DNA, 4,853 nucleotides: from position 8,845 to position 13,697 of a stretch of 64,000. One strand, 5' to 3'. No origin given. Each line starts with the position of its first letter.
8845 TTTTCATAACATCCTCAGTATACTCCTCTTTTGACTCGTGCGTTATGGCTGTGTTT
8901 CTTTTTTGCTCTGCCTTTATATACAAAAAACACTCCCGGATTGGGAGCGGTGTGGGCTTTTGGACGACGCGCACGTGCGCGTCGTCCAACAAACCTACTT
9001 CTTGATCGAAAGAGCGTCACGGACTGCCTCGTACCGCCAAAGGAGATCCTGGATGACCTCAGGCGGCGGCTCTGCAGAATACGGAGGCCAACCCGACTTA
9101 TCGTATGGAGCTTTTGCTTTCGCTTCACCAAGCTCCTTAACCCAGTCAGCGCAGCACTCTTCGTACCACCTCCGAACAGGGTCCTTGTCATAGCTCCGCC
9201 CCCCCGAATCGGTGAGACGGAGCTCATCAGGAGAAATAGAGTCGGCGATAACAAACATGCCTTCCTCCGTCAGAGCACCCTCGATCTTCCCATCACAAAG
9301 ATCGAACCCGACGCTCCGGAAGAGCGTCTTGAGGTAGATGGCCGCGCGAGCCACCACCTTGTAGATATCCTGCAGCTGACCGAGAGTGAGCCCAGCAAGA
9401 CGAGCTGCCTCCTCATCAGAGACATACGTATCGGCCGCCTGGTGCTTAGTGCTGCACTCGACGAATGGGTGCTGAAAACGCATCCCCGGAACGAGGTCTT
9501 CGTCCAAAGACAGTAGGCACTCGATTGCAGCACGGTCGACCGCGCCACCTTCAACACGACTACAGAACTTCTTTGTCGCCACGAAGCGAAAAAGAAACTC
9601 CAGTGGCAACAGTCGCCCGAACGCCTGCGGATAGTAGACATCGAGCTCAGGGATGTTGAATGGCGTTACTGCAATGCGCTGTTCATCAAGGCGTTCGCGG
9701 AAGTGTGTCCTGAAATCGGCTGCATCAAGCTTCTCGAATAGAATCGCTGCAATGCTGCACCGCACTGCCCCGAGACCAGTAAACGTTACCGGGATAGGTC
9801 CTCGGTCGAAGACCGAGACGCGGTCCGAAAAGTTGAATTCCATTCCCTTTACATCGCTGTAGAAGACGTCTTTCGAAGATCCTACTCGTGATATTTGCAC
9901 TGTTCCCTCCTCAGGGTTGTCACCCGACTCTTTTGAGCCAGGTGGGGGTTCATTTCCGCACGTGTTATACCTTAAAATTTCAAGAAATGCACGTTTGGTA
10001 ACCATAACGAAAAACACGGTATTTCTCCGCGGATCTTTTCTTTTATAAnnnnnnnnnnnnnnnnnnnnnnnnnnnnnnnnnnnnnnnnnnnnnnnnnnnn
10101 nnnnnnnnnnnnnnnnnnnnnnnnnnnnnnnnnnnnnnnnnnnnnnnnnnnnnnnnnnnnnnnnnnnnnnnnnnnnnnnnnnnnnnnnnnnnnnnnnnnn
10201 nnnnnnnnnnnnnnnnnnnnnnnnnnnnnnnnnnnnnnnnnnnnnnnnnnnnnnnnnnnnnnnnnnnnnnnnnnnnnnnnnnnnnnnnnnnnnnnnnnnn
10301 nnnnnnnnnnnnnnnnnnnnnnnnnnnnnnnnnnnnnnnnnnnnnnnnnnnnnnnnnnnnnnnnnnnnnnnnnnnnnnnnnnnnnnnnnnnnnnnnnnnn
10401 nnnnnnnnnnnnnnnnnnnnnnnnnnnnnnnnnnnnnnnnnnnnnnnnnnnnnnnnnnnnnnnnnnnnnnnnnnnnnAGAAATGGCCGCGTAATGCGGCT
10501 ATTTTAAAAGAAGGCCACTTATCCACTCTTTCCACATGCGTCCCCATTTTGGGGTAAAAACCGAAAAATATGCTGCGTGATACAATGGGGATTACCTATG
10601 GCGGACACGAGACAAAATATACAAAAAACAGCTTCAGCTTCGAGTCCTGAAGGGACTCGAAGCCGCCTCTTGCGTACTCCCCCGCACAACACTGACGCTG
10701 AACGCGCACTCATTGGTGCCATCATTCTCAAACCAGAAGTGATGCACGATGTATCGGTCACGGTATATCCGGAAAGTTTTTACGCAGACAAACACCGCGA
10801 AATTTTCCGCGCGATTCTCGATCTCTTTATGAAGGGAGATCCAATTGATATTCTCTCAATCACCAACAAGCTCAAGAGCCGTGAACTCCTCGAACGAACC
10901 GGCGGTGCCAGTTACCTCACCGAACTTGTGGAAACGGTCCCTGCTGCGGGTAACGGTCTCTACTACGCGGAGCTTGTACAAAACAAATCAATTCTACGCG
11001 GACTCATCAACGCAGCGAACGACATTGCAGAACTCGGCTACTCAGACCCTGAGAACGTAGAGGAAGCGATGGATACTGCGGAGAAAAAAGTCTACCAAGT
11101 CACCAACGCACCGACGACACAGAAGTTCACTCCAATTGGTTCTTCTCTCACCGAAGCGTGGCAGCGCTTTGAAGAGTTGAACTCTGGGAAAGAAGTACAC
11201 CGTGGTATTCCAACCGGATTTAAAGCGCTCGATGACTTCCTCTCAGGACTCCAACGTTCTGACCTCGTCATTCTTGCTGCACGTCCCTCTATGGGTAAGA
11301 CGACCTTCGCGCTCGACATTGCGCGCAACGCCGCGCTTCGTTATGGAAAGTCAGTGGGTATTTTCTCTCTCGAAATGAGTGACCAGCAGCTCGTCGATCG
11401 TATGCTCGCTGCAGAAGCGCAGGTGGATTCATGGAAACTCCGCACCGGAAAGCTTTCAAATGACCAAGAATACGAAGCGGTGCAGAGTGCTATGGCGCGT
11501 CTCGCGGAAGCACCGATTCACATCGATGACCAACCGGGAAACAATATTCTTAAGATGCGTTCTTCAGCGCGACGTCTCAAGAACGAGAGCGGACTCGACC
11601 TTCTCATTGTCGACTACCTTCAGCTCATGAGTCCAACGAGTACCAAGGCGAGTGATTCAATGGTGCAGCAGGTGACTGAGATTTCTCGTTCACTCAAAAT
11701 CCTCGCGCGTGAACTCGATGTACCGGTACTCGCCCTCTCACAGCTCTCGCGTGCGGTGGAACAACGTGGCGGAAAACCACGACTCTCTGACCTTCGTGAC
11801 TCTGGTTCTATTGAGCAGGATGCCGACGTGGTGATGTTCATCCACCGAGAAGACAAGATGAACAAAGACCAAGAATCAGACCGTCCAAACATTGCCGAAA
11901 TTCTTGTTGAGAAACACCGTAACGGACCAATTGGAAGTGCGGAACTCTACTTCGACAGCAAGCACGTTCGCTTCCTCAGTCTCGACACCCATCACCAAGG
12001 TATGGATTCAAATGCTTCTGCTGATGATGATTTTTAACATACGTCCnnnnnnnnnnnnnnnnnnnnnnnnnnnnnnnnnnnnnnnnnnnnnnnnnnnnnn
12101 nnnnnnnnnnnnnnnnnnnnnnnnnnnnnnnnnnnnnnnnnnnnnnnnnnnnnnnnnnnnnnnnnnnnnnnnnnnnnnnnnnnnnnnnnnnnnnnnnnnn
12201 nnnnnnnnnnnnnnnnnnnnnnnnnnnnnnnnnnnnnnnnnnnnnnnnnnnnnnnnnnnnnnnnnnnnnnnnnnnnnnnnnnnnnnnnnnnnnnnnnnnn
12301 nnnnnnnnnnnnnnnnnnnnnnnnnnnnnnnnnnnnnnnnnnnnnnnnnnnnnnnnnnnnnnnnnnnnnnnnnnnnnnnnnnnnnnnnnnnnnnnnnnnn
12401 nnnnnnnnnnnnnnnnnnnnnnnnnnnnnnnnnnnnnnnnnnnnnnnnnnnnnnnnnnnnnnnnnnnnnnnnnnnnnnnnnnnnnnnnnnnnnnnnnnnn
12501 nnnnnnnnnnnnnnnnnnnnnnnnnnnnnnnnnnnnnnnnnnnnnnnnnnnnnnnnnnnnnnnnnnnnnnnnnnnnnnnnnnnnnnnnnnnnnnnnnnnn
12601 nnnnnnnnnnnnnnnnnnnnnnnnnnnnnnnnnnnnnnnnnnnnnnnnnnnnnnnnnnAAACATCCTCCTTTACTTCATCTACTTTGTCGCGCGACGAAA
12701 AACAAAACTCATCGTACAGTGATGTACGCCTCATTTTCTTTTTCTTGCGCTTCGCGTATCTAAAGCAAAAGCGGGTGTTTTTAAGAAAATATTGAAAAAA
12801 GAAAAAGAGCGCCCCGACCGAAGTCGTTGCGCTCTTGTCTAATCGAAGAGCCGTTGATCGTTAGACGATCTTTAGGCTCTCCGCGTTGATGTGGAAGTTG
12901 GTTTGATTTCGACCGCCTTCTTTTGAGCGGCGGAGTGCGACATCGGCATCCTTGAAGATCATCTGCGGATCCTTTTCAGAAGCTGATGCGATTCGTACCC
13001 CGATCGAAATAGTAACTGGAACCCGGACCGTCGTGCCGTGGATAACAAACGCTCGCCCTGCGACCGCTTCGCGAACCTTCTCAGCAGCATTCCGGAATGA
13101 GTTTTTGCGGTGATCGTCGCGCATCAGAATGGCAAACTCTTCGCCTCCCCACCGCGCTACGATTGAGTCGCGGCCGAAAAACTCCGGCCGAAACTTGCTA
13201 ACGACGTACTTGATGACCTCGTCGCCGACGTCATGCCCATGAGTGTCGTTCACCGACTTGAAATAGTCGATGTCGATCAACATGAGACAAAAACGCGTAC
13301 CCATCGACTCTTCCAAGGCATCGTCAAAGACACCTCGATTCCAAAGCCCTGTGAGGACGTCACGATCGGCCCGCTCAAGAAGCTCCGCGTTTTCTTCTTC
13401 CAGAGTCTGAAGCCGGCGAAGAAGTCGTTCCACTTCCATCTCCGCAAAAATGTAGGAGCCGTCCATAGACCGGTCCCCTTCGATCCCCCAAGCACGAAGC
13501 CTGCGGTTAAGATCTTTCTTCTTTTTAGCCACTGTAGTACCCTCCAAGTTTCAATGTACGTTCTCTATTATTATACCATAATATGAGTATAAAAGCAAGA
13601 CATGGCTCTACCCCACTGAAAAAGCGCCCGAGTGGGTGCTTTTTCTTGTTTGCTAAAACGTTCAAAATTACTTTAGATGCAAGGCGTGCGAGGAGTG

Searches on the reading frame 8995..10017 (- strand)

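Call 70: search_protein_families(library=pfam, proteins=[window:8995-10017:-], max_evalue=0.001)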
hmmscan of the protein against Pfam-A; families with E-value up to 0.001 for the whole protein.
window:8995-10017:- (340 aa): 1 family
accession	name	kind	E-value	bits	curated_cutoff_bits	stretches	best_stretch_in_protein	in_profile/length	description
PF01259.24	SAICAR_synt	-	1.9e-26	93.7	20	1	46-296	5-230/233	SAICAR synthetase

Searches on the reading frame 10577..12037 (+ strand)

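Call 70: search_protein_families(library=pfam, proteins=[window:10577-12037:+], max_evalue=0.001)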
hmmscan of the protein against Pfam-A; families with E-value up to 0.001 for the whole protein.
window:10577-12037:+ (486 aa): 4 families
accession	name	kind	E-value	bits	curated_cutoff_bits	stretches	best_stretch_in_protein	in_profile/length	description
PF03796.21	DnaB_C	-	4e-101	338.1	27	1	210-466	1-253/255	DnaB-like helicase C terminal domain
PF00772.26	DnaB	-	3.9e-30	104.4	23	1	35-135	2-102/103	DnaB-like helicase N terminal domain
PF13481.12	AAA_25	-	4.4e-11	43.2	27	1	211-390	15-190/195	AAA domain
PF06745.19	ATPase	-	2.7e-06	27.4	26.6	1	211-351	1-131/231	KaiC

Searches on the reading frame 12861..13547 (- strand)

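Call 70: search_protein_families(library=pfam, proteins=[window:12861-13547:-], max_evalue=0.001)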
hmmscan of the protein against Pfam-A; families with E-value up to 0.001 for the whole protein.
window:12861-13547:- (228 aa): 1 family
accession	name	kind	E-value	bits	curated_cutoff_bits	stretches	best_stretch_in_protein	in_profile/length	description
PF00990.26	GGDEF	-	1.8e-35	122.5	23.8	1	60-215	1-161/161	Diguanylate cyclase, GGDEF domain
